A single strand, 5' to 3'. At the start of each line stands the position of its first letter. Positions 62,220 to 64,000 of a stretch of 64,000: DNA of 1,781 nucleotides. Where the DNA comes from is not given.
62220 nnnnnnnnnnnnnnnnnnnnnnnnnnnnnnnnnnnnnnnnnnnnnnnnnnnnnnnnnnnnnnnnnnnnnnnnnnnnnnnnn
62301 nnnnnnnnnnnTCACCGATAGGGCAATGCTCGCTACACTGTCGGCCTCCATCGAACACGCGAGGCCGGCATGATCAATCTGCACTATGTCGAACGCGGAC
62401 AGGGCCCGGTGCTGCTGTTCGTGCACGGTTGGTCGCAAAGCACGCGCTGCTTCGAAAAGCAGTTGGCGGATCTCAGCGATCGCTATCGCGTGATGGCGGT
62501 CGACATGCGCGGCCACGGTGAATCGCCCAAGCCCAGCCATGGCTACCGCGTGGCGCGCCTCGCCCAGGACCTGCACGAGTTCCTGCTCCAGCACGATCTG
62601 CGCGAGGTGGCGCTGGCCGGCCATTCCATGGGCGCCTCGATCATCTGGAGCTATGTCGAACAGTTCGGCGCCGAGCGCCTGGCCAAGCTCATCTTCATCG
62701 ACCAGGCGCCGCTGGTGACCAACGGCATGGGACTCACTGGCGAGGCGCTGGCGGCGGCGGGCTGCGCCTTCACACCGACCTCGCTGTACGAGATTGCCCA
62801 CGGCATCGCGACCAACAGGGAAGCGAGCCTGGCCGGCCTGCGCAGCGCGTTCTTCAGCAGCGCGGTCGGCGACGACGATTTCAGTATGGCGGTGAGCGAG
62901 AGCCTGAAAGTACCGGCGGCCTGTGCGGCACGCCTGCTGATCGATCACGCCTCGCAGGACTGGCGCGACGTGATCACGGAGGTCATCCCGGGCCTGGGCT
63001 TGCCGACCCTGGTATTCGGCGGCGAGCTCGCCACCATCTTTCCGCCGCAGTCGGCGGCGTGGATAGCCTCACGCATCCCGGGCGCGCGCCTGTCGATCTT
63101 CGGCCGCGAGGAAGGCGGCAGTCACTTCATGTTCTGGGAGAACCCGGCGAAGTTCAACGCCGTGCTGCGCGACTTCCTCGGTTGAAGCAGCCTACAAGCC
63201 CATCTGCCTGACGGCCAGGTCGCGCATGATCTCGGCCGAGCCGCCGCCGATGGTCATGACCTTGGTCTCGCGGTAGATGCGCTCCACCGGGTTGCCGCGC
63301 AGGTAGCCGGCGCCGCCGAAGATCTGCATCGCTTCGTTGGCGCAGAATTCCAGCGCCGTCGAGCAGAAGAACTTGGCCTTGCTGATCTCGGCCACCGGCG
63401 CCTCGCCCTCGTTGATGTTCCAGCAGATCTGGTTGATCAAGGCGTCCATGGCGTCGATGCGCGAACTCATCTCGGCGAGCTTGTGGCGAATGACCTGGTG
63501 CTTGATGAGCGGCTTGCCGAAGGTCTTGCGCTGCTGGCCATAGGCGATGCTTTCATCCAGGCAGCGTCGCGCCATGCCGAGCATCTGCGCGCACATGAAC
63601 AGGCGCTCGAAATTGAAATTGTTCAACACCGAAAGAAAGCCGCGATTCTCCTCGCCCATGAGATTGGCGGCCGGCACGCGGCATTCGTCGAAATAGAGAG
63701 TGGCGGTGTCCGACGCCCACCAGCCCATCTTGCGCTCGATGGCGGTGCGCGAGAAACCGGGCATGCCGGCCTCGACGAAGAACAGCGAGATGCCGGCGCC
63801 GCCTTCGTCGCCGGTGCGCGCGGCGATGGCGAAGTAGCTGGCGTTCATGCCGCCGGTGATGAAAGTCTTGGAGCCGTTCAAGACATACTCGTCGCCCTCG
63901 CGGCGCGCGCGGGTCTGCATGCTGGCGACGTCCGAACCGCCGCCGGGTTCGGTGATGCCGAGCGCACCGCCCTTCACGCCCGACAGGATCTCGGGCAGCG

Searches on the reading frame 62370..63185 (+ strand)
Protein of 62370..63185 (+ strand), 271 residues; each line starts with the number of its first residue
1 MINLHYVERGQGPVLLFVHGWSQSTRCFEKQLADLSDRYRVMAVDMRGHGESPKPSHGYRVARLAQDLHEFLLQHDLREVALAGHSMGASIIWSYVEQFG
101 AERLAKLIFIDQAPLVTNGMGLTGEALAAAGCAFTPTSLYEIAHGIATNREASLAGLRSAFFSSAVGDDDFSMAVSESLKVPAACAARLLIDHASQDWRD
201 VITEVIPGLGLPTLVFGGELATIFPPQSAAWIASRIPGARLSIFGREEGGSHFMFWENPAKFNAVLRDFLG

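Call 5: search_protein_families(library=pfam, proteins=[window:62370-63185:+], max_evalue=0.01)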
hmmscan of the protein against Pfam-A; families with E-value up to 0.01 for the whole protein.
window:62370-63185:+ (271 aa): 6 families
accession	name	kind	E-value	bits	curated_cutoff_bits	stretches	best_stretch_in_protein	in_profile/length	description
PF00561.26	Abhydrolase_1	-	6.1e-27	95.3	25.8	1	13-259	1-245/245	alpha/beta hydrolase fold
PF12697.13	Abhydrolase_6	-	5.7e-20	73.3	26.3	1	15-264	1-216/217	Alpha/beta hydrolase family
PF12146.15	Hydrolase_4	-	8.5e-14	51.9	27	1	14-110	6-107/239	Serine aminopeptidase, S33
PF07224.18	Chlorophyllase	-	0.0011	18.3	26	1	8-97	38-135/301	Chlorophyllase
PF05990.18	DUF900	-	0.0052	16.7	20.5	0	55-104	71-120/232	Alpha/beta hydrolase of unknown function (DUF900)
PF00975.26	Thioesterase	-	0.0079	16.9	26.4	0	16-91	4-79/226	Thioesterase domain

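Call 6: search_protein_families(library=ncbifam, proteins=[window:62370-63185:+], max_evalue=0.01)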
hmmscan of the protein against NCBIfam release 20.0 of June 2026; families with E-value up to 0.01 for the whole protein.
window:62370-63185:+ (271 aa): 23 families
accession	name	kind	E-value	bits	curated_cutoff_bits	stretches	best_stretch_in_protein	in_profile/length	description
TIGR02427.1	protocat_pcaD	equivalog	1.2e-23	83.8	255.85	2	4-113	2-113/251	3-oxoadipate enol-lactonase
NF051488.1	bifunc_PcaDC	exception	6.9e-22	78.1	390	2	6-114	4-113/375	bifunctional 3-oxoadipate enol-lactonase/4-carboxymuconolactone decarboxylase PcaDC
TIGR03056.1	bchO_mg_che_rel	equivalog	2.1e-18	66.3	172.55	1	9-270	25-277/278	alpha/beta fold hydrolase BchO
NF011457.0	PRK14875.1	equivalog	3e-18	65.9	307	1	4-111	122-230/372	acetoin dehydrogenase dihydrolipoyllysine-residue acetyltransferase subunit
NF002938.0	PRK03592.1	equivalog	2.3e-16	60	241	1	3-98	21-116/298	haloalkane dehalogenase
NF050089.1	i_nPHAscl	equivalog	4.5e-16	58.8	300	1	4-111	9-116/288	intracellular short-chain-length polyhydroxyalkanoate depolymerase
NF051487.1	bifunc_PcaCD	exception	1.7e-15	57.1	430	2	15-90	175-250/413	bifunctional 4-carboxymuconolactone decarboxylase/3-oxoadipate enol-lactonase PcaCD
TIGR03695.1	menH_SHCHC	equivalog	4.8e-15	55.7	208.55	1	12-109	2-101/252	2-succinyl-6-hydroxy-2,4-cyclohexadiene-1-carboxylate synthase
NF004514.1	PRK05855.1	equivalog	1.6e-14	53.4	455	1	11-101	21-114/578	SDR family oxidoreductase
TIGR03611.1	RutD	equivalog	4.1e-14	52.6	238.5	1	3-110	4-111/258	pyrimidine utilization protein D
NF007954.0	PRK10673.1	equivalog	3.8e-13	49.3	399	1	15-115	19-117/255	esterase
TIGR01738.1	bioH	equivalog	4.8e-13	49.3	206.95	1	10-115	1-101/245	pimeloyl-ACP methyl ester esterase BioH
NF002873.0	PRK03204.1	equivalog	1e-12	48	466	1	4-94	26-117/286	haloalkane dehalogenase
TIGR01250.1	pro_imino_pep_2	subfamily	3.1e-11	43.4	167.65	2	204-270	225-287/288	proline iminopeptidase-family hydrolase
NF045632.1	hydroxlase_HsaD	equivalog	3.5e-09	36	400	1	4-109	24-134/290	4,5:9,10-diseco-3-hydroxy-5,9,17-trioxoandrosta-1(10),2-diene-4-oate hydrolase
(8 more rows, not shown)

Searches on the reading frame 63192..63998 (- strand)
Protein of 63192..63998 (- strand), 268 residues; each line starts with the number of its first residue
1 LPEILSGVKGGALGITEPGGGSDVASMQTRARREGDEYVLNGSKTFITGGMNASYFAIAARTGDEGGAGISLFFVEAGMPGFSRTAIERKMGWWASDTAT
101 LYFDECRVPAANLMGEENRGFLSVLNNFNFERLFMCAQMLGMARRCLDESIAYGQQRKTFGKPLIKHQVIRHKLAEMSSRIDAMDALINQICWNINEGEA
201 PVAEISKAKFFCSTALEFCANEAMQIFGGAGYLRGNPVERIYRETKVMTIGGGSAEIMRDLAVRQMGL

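Call 11: search_protein_families(library=pfam, proteins=[window:63192-63998:-], max_evalue=0.001)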
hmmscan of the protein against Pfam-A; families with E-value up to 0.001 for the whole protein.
window:63192-63998:- (268 aa): 3 families
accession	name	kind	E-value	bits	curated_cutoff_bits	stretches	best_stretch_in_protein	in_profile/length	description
PF00441.29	Acyl-CoA_dh_1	-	1.2e-49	168.7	22.4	1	118-266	1-149/150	Acyl-CoA dehydrogenase, C-terminal domain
PF02770.24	Acyl-CoA_dh_M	-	9.3e-25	87.1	33.3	1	12-106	1-97/97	Acyl-CoA dehydrogenase, middle domain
PF08028.16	Acyl-CoA_dh_2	-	3.4e-19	69.9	22.7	1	134-249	2-127/134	Acyl-CoA dehydrogenase, C-terminal domain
